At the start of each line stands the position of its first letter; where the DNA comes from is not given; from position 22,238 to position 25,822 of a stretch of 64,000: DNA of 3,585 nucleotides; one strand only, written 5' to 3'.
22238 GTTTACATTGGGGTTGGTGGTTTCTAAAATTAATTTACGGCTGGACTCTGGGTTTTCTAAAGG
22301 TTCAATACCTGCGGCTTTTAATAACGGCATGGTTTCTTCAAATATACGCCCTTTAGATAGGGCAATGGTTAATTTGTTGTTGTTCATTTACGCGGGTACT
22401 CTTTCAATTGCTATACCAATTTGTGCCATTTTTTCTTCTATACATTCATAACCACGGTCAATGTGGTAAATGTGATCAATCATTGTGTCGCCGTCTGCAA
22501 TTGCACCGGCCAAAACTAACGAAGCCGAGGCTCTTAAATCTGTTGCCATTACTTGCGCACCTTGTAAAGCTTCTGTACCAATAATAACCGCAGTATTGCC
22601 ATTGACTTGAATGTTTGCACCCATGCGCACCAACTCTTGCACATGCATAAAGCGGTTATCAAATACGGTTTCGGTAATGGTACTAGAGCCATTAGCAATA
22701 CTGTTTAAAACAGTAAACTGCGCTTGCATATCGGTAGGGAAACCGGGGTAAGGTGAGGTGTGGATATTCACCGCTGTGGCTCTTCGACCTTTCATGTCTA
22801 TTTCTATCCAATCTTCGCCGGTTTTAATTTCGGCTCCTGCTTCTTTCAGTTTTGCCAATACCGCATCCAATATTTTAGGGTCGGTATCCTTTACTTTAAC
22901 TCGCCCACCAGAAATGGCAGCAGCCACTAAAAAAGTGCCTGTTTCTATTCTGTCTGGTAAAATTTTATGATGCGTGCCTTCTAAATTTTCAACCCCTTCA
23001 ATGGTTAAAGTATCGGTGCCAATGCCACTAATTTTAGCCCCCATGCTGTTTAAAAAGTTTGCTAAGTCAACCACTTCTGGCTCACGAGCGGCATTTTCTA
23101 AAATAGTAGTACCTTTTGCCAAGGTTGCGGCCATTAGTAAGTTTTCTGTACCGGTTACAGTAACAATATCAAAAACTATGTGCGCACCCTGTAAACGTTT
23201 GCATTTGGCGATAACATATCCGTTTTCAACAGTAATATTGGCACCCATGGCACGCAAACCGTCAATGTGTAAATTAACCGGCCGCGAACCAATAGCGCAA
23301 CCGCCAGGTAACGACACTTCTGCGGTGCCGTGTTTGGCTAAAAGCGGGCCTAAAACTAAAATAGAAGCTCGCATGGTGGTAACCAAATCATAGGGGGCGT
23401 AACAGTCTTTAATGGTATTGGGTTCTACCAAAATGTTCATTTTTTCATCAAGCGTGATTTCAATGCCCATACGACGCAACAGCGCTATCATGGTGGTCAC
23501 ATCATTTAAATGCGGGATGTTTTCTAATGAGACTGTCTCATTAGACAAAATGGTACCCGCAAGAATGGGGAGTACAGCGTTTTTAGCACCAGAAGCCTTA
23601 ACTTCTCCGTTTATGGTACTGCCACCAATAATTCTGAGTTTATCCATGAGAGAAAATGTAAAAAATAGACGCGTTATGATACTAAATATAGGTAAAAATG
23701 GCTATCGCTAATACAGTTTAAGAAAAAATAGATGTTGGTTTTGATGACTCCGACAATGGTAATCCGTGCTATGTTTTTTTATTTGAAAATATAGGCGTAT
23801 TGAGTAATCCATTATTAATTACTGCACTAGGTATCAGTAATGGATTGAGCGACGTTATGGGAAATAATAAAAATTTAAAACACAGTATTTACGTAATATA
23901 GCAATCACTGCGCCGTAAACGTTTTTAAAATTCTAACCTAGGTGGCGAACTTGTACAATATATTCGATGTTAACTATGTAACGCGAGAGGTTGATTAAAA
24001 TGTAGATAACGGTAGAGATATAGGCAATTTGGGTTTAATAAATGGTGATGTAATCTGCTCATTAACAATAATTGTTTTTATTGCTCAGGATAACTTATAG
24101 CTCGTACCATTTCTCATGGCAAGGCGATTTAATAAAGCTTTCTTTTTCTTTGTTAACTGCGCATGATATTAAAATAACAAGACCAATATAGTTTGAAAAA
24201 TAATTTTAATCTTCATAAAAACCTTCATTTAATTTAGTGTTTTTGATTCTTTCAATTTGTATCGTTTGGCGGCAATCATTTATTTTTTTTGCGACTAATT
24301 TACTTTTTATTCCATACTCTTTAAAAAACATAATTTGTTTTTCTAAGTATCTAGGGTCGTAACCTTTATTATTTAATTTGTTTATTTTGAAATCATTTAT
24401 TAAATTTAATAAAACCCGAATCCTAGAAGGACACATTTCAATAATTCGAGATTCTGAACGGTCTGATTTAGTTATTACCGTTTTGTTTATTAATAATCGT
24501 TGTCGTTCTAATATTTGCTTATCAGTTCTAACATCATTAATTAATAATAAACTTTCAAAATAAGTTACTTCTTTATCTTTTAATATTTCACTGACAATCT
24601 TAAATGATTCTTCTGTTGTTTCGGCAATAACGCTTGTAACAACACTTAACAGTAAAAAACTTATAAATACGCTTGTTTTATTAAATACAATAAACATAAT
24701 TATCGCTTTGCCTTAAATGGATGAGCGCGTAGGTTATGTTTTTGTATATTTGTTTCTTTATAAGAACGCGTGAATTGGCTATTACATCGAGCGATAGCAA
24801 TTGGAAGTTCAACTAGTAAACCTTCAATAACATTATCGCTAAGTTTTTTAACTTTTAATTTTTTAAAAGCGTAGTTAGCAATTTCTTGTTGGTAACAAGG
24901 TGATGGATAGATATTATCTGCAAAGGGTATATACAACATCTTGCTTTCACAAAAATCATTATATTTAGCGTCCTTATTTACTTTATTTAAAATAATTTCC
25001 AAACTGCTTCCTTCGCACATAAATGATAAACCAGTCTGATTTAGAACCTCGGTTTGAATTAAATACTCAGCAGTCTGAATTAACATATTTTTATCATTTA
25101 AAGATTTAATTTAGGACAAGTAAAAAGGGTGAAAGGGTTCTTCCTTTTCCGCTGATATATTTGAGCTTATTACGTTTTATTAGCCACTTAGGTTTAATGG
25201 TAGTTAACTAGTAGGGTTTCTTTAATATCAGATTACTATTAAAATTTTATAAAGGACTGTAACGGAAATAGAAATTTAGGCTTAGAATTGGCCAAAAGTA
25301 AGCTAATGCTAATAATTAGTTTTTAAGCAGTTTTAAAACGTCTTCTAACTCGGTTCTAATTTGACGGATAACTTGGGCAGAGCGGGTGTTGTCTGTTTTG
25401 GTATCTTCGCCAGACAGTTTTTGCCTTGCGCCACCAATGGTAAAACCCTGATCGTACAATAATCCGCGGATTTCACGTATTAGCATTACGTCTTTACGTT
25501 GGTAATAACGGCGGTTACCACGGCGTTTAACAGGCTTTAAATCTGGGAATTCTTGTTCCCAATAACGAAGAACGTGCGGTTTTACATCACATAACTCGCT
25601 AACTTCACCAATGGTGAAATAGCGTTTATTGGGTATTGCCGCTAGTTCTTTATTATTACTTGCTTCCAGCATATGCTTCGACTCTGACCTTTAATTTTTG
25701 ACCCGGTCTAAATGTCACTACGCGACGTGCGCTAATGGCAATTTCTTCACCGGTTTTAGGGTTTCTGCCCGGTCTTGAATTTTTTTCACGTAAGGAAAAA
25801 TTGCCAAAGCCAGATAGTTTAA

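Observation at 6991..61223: Strongly over-represented 12-mer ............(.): candidate new uptake or architecture signal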

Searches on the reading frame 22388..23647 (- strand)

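Call 25: search_protein_families(library=pfam, proteins=[window:22388-23647:-], max_evalue=0.000001)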
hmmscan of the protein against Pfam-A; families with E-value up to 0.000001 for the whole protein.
window:22388-23647:- (419 aa): 1 family
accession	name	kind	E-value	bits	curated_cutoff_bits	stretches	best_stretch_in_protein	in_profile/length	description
PF00275.25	EPSP_synthase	-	1.3e-122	410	22.8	1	8-407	3-417/417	EPSP synthase (3-phosphoshikimate 1-carboxyvinyltransferase)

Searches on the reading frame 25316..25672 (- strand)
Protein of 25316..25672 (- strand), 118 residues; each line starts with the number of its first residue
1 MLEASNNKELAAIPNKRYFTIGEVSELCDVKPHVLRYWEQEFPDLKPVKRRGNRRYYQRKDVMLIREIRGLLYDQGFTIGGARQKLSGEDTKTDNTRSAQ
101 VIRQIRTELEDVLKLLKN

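Call 25: search_protein_families(library=pfam, proteins=[window:25316-25672:-], max_evalue=0.000001)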
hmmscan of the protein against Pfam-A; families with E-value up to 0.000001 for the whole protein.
window:25316-25672:- (118 aa): 2 families
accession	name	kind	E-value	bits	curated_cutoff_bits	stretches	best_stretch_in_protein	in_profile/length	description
PF13411.12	MerR_1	-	2.4e-20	72.8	21.6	1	19-87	1-67/69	MerR HTH family regulatory protein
PF00376.29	MerR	-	2.2e-10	40.6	28.2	1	20-57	1-38/38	MerR family regulatory protein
